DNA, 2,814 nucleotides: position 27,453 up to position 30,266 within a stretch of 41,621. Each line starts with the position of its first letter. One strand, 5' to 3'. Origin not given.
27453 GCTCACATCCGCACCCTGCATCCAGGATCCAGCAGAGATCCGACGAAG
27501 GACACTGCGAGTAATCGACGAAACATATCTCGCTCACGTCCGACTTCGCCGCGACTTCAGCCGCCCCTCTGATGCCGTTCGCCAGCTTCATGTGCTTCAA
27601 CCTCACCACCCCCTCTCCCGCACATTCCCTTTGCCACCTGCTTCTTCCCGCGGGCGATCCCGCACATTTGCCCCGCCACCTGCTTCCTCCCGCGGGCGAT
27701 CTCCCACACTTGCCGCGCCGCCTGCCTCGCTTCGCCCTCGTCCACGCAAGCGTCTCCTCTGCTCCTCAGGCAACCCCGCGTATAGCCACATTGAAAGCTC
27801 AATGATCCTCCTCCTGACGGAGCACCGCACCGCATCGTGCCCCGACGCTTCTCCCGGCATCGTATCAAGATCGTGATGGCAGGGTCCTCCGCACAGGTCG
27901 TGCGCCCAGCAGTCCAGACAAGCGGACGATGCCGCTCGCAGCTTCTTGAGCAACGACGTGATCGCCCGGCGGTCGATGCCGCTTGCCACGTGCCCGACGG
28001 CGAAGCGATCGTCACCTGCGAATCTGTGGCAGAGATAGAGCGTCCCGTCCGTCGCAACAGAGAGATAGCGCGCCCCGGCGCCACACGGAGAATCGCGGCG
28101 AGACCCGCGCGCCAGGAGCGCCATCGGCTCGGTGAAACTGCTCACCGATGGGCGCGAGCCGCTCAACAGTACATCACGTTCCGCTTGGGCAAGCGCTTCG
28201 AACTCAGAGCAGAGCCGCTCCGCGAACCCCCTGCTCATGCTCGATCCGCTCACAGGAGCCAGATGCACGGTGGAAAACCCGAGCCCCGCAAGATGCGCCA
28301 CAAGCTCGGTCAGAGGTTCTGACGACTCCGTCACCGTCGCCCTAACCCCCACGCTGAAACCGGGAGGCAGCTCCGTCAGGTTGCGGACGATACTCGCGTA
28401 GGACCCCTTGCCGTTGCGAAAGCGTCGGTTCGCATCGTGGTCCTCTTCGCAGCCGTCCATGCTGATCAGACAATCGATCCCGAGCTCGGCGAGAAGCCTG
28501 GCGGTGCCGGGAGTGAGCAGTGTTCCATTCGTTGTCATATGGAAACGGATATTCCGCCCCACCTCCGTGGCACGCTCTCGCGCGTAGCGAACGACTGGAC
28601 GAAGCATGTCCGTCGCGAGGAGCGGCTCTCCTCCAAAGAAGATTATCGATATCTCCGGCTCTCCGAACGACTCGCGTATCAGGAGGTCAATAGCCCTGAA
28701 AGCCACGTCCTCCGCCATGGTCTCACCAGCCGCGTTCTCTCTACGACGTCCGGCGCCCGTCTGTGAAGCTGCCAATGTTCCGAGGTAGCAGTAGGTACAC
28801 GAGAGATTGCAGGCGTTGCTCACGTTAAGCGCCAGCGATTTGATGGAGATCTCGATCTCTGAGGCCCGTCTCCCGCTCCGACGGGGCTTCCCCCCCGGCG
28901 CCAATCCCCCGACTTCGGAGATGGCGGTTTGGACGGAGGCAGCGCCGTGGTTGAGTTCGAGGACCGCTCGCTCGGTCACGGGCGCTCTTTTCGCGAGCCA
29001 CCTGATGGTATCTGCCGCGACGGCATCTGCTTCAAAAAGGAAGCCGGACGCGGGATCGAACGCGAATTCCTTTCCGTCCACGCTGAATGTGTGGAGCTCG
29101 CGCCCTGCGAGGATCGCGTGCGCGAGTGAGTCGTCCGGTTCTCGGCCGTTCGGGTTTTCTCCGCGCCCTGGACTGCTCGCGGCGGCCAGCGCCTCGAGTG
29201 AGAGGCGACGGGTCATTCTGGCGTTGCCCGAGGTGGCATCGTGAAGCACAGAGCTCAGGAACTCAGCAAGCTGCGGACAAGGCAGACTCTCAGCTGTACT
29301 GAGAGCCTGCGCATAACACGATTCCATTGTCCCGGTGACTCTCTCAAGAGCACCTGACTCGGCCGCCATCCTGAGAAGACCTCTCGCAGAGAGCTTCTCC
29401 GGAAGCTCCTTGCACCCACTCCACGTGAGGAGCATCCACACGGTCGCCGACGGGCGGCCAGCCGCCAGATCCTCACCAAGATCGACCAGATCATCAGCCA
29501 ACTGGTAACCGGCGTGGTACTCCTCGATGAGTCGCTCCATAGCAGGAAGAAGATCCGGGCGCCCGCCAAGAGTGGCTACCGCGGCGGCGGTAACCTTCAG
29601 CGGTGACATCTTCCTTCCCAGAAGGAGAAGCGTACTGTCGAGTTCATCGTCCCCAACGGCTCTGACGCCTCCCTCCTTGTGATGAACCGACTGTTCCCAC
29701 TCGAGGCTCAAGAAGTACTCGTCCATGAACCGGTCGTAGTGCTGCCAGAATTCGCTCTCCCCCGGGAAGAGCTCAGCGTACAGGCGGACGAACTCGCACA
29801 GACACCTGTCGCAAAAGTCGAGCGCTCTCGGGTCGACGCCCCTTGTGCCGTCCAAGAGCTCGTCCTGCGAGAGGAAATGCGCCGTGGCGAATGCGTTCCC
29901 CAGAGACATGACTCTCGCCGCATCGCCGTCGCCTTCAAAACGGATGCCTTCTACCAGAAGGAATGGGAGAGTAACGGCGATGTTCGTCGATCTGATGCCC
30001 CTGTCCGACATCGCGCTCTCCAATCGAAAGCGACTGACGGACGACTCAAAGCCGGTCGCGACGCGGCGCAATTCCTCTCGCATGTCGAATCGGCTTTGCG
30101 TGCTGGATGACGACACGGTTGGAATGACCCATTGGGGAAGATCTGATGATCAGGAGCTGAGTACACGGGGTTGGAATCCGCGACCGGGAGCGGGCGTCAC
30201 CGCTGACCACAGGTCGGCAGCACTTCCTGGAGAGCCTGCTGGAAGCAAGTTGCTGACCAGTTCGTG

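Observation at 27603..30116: Radical SAM/SPASM peptide maturase fused to a polyprenyl-synthase-like domain with two Asp-rich motifs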

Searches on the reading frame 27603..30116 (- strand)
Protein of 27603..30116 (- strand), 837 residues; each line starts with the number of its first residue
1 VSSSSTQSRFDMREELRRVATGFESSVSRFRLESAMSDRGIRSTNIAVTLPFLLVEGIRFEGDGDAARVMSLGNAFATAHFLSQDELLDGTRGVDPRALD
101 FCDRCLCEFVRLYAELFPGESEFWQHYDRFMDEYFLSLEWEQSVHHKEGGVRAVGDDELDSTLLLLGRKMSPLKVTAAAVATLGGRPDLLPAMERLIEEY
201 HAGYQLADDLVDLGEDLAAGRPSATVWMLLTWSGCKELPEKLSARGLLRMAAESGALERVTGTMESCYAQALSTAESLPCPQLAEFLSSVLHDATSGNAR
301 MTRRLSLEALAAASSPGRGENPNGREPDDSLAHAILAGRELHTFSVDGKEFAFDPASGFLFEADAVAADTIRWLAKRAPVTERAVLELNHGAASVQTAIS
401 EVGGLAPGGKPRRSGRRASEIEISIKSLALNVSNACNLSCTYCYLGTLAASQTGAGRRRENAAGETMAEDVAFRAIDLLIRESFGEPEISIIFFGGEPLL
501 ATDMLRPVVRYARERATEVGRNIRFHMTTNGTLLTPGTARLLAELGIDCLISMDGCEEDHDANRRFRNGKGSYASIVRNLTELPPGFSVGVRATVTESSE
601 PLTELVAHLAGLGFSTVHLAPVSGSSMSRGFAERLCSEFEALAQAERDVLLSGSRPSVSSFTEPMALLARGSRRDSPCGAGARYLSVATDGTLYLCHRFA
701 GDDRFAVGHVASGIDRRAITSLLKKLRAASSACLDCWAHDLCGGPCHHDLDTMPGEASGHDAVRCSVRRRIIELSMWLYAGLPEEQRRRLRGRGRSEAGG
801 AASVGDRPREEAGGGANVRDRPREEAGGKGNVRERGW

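Call 3: search_protein_families(library=pfam, proteins=[window:27603-30116:-], max_evalue=1)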
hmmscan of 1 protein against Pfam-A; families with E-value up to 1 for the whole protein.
window:27603-30116:- (837 aa): 3 families
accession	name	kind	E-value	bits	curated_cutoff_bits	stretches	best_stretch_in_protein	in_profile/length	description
PF04055.27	Radical_SAM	-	3.1e-16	60.4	29.5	1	431-582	2-135/166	Radical SAM superfamily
PF13353.11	Fer4_12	-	5.2e-06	27.2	22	1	435-567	14-129/137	4Fe-4S single cluster domain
PF13186.11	SPASM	-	0.13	13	21.5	1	678-736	1-66/67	Iron-sulfur cluster-binding domain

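Call 4: search_protein_families(library=ncbifam, proteins=[window:27603-30116:-], max_evalue=1)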
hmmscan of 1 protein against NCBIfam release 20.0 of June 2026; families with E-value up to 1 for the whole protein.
window:27603-30116:- (837 aa): 70 families (the best 25 are shown)
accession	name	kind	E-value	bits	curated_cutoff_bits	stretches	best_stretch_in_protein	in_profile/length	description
NF047865.1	rSAM_PapB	equivalog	5e-76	256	340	1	425-755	2-325/330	PapB family radical SAM/SPASM ranthipeptide maturase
TIGR03906.1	quino_hemo_SAM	equivalog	9.4e-76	255.3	453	1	340-779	2-447/467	quinohemoprotein amine dehydrogenase maturation protein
TIGR04064.1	rSAM_nif11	equivalog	3.9e-65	220.3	518.7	1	342-789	5-443/459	nif11-like peptide radical SAM maturase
TIGR03974.1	rSAM_six_Cys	equivalog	8.2e-58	196.3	425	1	341-777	1-447/451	thioether cross-link-forming SCIFF peptide maturase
TIGR04068.1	rSAM_ocin_clost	equivalog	7.4e-52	176.8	500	2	420-583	78-232/462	Cys-rich peptide radical SAM maturase CcpM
NF040492.1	not_ScfB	exception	1.5e-47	162.6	855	1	424-777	93-446/450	ScfB-related radical SAM/SPASM orphan maturase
TIGR04280.1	geopep_mat_rSAM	hypoth_equivalog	4.1e-39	134.8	400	1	431-748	89-394/428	geopeptide radical SAM maturase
TIGR04163.1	rSAM_cobopep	equivalog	6.1e-29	101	375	1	422-761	60-402/428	peptide-modifying radical SAM enzyme CbpB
NF038170.1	lachnocin_rSAM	equivalog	1.2e-28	100.2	550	2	423-583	73-223/440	lachnocin radical SAM maturase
NF035951.1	rSAM_RumMC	equivalog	1.3e-28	99.9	720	2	421-583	107-259/510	RumMC family radical SAM sactipeptide maturase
TIGR04115.1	rSAM_Cxxx_rpt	equivalog_domain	1.1e-27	97.5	350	1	426-742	2-322/359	radical SAM peptide maturase, CXXX-repeat target family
TIGR03978.1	rSAM_paired_1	equivalog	8.7e-27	94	370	2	430-633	87-277/466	His-Xaa-Ser system radical SAM maturase HxsB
TIGR04148.1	GG_samocin_CFB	equivalog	3e-25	89.3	300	1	424-583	15-170/411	radical SAM peptide maturase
TIGR04136.1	rSAM_FibroRumin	equivalog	2.1e-23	82.9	400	1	417-600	84-266/458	FibroRumin system radical SAM peptide maturase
NF041707.1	rSAM_YhhB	equivalog_domain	4.4e-23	81.8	445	1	426-744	2-331/369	cyclophane-forming radical SAM/SPASM peptide maturase YhhB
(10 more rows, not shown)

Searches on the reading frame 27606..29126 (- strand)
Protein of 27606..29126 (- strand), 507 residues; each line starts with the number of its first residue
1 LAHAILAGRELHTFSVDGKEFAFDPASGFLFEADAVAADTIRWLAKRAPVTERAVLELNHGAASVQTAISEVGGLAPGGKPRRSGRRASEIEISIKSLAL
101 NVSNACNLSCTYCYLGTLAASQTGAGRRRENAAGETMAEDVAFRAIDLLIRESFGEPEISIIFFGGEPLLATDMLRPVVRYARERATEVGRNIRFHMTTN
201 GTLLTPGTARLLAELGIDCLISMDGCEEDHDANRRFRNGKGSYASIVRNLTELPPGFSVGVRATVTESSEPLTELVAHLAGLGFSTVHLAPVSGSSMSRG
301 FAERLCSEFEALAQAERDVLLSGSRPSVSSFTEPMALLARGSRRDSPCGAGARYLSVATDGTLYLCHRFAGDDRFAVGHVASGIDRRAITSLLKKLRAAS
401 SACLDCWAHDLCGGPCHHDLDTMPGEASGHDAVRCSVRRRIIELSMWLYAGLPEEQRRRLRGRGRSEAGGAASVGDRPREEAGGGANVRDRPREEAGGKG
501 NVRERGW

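Call 77: search_solved_structures(query=window:27606-29126:-, max_evalue=0.00001, show_alignments=2)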
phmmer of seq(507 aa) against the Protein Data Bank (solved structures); distinct sequences matched with E-value up to 0.00001: 5.
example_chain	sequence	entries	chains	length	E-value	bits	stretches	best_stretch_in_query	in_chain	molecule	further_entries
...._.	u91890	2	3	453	6.7e-47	163.5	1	11-450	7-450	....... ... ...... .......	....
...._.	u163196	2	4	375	1.3e-14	57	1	100-254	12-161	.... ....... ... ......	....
8vpo_A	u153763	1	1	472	6.8e-13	51.4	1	86-250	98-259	Radical SAM core domain-containing protein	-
4k37_A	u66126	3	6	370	9.4e-11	44.3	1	101-253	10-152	Anaerobic sulfatase-maturating enzyme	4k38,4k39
4k36_A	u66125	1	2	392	1.2e-10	44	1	101-253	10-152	Anaerobic sulfatase-maturating enzyme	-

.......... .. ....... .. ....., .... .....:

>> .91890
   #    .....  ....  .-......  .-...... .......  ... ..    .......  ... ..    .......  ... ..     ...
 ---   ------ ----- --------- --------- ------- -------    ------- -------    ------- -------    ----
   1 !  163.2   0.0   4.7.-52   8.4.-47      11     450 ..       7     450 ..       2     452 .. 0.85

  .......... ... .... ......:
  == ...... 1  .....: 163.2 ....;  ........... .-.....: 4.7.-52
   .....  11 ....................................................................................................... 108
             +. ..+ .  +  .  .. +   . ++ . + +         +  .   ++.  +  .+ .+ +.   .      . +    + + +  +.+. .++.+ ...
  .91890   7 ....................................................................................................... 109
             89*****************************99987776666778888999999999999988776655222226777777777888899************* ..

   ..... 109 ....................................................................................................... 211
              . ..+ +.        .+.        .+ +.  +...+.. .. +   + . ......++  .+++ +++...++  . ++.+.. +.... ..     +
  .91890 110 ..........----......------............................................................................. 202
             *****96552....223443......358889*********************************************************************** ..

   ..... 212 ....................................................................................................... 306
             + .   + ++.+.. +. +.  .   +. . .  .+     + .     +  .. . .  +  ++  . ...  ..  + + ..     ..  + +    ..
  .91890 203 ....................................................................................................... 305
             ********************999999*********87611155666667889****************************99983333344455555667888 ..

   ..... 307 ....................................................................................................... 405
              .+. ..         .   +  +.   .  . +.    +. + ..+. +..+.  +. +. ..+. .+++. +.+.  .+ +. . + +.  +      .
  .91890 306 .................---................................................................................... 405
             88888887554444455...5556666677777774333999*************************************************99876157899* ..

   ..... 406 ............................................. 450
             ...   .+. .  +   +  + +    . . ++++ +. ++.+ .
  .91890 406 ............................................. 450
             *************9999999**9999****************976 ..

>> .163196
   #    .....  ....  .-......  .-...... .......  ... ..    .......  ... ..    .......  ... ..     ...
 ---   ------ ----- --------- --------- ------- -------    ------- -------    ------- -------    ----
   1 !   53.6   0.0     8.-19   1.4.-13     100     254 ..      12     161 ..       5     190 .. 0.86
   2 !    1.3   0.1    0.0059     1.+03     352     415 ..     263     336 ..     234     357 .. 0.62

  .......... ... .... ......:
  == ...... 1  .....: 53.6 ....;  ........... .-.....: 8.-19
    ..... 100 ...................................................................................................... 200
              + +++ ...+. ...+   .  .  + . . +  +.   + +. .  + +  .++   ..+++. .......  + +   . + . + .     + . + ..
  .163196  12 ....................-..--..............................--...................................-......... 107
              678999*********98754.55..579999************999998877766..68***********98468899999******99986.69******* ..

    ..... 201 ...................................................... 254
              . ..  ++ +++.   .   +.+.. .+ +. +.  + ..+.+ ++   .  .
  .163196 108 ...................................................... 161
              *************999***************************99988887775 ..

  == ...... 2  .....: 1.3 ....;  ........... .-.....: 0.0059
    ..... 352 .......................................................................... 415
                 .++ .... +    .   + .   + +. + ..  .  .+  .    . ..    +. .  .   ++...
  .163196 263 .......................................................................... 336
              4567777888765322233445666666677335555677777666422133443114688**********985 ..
